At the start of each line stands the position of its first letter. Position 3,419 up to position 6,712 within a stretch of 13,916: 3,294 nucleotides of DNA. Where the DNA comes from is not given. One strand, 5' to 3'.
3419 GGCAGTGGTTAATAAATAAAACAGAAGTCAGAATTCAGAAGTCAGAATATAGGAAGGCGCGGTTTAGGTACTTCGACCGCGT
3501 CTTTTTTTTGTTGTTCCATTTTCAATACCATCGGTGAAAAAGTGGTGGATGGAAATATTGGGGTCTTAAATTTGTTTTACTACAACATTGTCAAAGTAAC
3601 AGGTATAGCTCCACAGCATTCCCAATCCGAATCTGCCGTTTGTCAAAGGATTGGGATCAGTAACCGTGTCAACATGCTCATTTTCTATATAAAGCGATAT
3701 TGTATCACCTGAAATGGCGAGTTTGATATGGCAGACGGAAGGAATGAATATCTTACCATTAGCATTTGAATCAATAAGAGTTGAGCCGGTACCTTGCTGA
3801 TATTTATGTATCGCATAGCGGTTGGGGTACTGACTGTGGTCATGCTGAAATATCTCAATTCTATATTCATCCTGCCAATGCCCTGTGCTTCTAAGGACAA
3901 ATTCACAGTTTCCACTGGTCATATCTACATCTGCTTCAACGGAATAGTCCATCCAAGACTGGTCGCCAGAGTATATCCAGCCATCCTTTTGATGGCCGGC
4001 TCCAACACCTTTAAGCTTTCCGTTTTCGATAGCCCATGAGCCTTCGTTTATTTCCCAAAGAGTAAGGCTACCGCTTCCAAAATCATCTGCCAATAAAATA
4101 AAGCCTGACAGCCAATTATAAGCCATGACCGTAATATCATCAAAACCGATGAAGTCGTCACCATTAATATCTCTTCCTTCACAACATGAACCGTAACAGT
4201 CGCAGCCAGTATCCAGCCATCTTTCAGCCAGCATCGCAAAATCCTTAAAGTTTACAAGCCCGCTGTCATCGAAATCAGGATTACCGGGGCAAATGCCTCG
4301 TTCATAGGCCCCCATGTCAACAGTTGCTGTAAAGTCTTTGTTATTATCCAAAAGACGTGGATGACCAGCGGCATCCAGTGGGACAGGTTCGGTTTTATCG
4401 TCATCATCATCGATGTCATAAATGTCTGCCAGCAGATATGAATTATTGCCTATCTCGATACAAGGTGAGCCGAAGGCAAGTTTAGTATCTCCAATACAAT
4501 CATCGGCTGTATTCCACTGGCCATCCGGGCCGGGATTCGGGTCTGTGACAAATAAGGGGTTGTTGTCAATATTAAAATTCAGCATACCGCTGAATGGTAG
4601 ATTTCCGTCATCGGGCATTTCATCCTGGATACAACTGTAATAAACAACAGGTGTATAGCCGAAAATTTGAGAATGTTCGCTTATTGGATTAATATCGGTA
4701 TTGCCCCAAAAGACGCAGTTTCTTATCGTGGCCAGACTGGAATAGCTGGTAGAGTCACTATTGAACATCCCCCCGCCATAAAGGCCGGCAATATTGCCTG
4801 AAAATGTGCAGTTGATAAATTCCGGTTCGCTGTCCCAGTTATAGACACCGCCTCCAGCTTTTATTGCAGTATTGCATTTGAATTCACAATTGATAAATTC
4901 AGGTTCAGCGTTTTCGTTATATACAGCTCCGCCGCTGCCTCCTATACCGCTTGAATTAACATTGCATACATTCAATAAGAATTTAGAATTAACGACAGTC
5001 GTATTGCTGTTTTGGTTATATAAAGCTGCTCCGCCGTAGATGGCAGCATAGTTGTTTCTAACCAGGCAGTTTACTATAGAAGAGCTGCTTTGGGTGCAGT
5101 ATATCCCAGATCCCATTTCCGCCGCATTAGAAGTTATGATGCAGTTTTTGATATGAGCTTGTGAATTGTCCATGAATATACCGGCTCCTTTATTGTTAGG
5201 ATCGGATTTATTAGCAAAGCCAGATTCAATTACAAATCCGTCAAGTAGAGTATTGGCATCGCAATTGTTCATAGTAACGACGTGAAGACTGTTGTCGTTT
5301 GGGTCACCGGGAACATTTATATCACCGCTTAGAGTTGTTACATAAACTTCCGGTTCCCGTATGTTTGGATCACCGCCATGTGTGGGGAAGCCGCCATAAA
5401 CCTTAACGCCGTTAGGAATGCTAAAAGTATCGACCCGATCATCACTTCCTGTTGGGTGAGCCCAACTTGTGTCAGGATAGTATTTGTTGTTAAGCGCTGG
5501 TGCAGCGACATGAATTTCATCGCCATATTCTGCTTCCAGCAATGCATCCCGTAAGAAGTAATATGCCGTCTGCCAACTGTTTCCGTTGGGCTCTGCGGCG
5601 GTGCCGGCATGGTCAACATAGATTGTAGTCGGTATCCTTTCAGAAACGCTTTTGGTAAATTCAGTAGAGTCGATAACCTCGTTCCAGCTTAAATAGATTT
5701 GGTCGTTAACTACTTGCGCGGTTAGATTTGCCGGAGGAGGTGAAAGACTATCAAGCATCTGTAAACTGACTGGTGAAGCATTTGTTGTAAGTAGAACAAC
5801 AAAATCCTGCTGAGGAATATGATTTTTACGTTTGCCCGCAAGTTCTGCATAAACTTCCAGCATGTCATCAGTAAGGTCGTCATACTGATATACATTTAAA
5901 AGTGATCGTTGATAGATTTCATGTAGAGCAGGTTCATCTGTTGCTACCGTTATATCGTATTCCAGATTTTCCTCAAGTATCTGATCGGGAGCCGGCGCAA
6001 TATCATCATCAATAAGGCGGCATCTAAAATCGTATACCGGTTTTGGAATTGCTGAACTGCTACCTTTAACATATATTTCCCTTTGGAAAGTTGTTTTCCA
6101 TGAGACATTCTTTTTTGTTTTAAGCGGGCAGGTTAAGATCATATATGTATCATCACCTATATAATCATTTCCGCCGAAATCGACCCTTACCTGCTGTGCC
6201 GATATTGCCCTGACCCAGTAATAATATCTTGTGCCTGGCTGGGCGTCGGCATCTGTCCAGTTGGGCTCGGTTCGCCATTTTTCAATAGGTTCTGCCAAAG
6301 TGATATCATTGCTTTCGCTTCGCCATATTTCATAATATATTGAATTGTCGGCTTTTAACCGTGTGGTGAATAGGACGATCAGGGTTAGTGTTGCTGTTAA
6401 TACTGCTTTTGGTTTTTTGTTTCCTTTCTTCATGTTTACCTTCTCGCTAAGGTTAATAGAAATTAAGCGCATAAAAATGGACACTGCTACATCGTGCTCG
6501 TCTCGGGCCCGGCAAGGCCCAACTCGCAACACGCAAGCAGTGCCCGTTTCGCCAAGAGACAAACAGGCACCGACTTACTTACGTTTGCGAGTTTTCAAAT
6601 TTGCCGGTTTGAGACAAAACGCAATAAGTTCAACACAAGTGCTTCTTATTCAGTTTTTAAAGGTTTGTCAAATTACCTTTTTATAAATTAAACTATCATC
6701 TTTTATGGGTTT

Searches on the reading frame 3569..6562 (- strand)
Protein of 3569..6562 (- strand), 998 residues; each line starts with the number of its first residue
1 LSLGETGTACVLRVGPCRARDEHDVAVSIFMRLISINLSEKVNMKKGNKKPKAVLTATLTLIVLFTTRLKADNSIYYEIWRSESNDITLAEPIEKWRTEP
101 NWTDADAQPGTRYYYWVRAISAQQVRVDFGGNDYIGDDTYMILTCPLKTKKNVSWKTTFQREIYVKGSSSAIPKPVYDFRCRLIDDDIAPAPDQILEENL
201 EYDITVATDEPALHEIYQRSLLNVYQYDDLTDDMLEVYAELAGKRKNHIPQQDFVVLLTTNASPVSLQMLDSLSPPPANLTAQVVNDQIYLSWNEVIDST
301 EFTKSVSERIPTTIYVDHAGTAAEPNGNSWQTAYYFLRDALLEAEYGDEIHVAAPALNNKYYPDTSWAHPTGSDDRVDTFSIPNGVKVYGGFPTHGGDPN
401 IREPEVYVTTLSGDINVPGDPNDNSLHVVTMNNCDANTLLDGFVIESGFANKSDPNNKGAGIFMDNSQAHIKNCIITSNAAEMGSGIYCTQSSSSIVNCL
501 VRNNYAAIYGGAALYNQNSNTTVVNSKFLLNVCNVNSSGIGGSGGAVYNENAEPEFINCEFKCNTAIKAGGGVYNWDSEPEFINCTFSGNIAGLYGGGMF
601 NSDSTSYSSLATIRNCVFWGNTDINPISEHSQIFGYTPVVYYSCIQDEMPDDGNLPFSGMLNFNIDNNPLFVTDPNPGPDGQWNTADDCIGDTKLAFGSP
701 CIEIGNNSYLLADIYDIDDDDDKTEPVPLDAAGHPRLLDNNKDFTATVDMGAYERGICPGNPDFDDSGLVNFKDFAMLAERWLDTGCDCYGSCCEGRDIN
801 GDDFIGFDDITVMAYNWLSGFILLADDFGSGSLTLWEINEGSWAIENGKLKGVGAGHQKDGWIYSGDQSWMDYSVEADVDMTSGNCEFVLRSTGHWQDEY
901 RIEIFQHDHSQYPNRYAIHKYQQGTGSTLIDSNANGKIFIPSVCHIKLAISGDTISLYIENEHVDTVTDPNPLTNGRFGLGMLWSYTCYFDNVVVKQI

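Call 4: search_protein_families(library=pfam, proteins=[window:3569-6562:-], max_evalue=0.01)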
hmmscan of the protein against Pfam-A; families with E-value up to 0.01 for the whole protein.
window:3569-6562:- (998 aa): 1 family
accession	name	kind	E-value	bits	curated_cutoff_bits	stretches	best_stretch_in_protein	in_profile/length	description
PF24489.1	Ig_J_second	-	0.0081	16.6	27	0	70-122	23-80/105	Tip attachment protein J second Ig-like domain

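Call 5: search_protein_families(library=ncbifam, proteins=[window:3569-6562:-], max_evalue=0.01)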
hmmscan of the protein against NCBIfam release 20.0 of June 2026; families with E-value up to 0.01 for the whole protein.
window:3569-6562:- (998 aa): 0 families

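Call 70: search_protein_families(library=padloc, proteins=[window:3569-6562:-], max_evalue=0.01)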
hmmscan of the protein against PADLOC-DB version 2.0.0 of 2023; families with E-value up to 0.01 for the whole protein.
window:3569-6562:- (998 aa): 0 families
